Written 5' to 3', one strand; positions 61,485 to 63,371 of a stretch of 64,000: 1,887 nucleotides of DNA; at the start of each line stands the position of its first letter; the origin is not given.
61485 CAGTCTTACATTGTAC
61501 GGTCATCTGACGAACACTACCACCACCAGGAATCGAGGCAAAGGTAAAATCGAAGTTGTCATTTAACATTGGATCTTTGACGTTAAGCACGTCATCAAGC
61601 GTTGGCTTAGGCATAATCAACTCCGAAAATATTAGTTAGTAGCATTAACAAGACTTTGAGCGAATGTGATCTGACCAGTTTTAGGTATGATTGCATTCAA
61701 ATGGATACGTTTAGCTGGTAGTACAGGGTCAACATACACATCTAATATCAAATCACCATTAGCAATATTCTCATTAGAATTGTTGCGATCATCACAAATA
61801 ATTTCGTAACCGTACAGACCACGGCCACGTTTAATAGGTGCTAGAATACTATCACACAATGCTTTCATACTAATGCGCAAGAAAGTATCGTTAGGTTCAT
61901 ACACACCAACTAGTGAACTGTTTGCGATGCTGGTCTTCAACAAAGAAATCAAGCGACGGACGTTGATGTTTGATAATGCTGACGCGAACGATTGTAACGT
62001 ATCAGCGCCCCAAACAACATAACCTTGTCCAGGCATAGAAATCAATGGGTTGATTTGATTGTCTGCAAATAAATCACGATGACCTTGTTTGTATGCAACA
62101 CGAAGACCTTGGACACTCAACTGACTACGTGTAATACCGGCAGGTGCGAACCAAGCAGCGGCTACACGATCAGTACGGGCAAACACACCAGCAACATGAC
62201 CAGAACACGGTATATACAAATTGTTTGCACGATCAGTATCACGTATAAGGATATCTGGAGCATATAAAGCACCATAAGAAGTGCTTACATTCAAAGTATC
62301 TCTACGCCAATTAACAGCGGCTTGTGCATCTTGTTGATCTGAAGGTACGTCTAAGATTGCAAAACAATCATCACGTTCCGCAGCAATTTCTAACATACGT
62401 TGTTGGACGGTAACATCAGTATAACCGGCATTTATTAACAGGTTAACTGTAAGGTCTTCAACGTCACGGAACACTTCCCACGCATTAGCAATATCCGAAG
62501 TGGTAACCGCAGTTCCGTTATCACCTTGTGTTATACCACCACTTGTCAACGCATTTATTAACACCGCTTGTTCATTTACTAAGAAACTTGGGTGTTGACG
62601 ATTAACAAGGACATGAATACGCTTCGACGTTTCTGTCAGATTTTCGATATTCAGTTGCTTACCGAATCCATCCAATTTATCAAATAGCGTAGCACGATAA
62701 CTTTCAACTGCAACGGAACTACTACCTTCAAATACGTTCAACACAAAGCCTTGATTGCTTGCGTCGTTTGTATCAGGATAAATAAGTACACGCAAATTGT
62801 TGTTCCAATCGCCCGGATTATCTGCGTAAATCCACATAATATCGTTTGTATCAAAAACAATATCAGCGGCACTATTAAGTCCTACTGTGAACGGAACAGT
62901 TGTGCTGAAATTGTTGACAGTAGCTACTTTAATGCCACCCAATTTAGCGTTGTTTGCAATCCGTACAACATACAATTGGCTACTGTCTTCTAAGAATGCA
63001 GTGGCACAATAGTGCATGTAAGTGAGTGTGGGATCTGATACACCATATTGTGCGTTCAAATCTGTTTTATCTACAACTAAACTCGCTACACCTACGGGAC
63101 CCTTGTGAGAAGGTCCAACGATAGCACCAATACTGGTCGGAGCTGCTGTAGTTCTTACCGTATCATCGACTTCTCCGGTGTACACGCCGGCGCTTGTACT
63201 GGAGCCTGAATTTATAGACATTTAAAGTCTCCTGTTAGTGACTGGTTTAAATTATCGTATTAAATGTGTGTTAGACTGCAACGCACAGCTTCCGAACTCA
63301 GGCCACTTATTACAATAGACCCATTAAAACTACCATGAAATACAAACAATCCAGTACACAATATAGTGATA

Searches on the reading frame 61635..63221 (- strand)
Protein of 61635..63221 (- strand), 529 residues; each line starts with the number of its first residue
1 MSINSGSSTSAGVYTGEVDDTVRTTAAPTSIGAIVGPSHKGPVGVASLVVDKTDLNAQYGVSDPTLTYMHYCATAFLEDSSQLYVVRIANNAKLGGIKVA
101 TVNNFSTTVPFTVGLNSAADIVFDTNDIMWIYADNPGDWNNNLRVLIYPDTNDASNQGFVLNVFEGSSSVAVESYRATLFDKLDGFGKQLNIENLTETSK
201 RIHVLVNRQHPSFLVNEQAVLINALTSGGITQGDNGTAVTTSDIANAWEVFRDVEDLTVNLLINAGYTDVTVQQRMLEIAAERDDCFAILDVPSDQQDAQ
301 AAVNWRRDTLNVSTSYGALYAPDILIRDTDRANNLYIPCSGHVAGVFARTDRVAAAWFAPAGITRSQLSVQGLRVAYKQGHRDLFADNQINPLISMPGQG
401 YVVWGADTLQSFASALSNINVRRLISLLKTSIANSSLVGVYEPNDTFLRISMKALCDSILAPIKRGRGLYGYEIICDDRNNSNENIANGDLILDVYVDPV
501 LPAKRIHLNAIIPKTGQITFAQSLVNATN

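Call 19: search_protein_families(library=phrogs, proteins=[window:61635-63221:-], max_evalue=0.00001)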
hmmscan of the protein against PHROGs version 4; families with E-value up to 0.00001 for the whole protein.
window:61635-63221:- (529 aa): 6 families
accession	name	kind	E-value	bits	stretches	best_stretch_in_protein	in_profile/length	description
phrog_23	-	tail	6.6e-88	296.6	1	7-525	22-475/496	tail sheath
phrog_17610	-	tail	1.8e-33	116.4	1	282-520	873-1114/1135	tail sheath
phrog_10581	-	tail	1e-32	114.4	1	255-501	632-898/915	tail sheath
phrog_15814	-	unknown function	1.2e-15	57.6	1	126-453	328-659/738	-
phrog_13288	-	unknown function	9.2e-09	36.2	1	329-510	6-193/208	-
phrog_34521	-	tail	2.8e-08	33.1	1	334-501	768-939/962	tail sheath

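Call 22: search_dna_similar(query=window:61635-63221:-, collection=phages, mode=protein, max_rows=25, max_evalue=1e-10)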
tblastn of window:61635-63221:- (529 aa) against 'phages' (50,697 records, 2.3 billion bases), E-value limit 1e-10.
Records with a match: 2619; places in all: 2686; records where one place covers at least 80% of the query: 84.
Best place of each record, by identity: <60% 2619.
By first word of the organism name: Escherichia 668; Synechococcus 379; Klebsiella 326; Salmonella 200; Shigella 89; Vibrio 86; Aeromonas 79; Acinetobacter 70; Erwinia 69; Cyanophage 61; and 65 more.
By host as written in the record: - 416; Escherichia coli 278; Klebsiella pneumoniae 114; Synechococcus 107; Erwinia amylovora 46; Escherichia coli O157:H7 38; Synechococcus sp. 38; Salmonella enterica 29; and 600 more.
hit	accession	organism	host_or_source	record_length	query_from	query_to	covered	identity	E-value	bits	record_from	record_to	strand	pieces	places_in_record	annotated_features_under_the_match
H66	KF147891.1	Pseudomonas phage PaBG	Pseudomonas aeruginosa PAO1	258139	3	528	99%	50.7%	1e-180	568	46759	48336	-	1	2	tail sheath protein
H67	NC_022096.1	Pseudomonas phage PaBG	Pseudomonas aeruginosa PAO1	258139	3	528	99%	50.7%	1e-180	568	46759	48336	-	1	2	tail sheath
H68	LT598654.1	Phage NCTB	surface water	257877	7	523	98%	47.4%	2e-156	499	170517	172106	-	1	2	Phage tail sheath protein FI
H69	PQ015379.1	Pseudomonas phage HRDY3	Pseudomonas sp.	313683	1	521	98%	43.0%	3e-132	430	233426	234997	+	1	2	tail sheath protein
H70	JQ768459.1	Pseudomonas phage Lu11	Pseudomonas putida var. Manila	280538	1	524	99%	41.2%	2e-127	416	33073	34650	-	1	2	putative tail sheath protein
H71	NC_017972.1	Pseudomonas phage Lu11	Pseudomonas putida var. Manila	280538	1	524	99%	41.2%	2e-127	416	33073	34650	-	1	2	tail sheath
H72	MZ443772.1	Erwinia phage pEa_SNUABM_23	Erwinia amylovora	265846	1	516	98%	35.0%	3e-79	276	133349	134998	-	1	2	hypothetical protein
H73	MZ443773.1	Erwinia phage pEa_SNUABM_31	Erwinia amylovora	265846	1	516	98%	35.0%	3e-79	276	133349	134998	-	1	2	hypothetical protein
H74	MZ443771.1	Erwinia phage pEa_SNUABM_20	Erwinia amylovora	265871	1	516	98%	35.0%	3e-79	276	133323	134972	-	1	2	hypothetical protein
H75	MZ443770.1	Erwinia phage pEa_SNUABM_3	Erwinia amylovora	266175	1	516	98%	35.0%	3e-79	276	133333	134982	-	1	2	hypothetical protein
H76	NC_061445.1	Erwinia phage pEa_SNUABM_3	Erwinia amylovora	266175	1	516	98%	35.0%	3e-79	276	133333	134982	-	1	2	hypothetical protein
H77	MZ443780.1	Erwinia phage pEa_SNUABM_40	Erwinia amylovora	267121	1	516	98%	35.0%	2e-79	276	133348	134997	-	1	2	hypothetical protein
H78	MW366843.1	Erwinia phage pEa_SNUABM_5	Erwinia amylovora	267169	10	526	98%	34.0%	2e-87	300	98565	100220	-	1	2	putative tail sheath protein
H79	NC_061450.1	Erwinia phage pEa_SNUABM_5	Erwinia amylovora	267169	10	526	98%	34.0%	2e-87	300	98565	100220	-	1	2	putative tail sheath protein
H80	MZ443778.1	Erwinia phage pEa_SNUABM_30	Erwinia amylovora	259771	1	516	98%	33.9%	9e-78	272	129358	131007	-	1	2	hypothetical protein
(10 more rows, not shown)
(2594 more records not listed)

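Call 27: get_annotated_region(hit=H68, flank=1000)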
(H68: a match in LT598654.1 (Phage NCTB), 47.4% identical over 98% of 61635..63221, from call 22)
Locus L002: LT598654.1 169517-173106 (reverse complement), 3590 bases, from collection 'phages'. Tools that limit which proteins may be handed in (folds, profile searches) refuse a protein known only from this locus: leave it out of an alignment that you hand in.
description: Phage NCTB genome assembly, complete genome: monopartite.
organism: Phage NCTB (NCBI taxid 1857647)
taxonomy: Viruses; Duplodnaviria; Heunggongvirae; Uroviricota; Caudoviricetes
host: -; source: surface water; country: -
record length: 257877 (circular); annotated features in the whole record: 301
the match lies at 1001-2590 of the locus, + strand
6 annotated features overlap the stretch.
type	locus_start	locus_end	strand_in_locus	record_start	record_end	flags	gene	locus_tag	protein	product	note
CDS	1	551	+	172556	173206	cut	-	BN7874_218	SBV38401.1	hypothetical protein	-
CDS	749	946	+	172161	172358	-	-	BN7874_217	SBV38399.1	hypothetical protein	-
CDS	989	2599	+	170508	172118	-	-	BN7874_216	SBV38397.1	Phage tail sheath protein FI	-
CDS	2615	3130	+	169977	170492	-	-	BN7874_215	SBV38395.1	hypothetical protein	-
CDS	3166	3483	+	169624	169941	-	-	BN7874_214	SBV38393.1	hypothetical protein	-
CDS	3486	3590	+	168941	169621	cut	-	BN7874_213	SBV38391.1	hypothetical protein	-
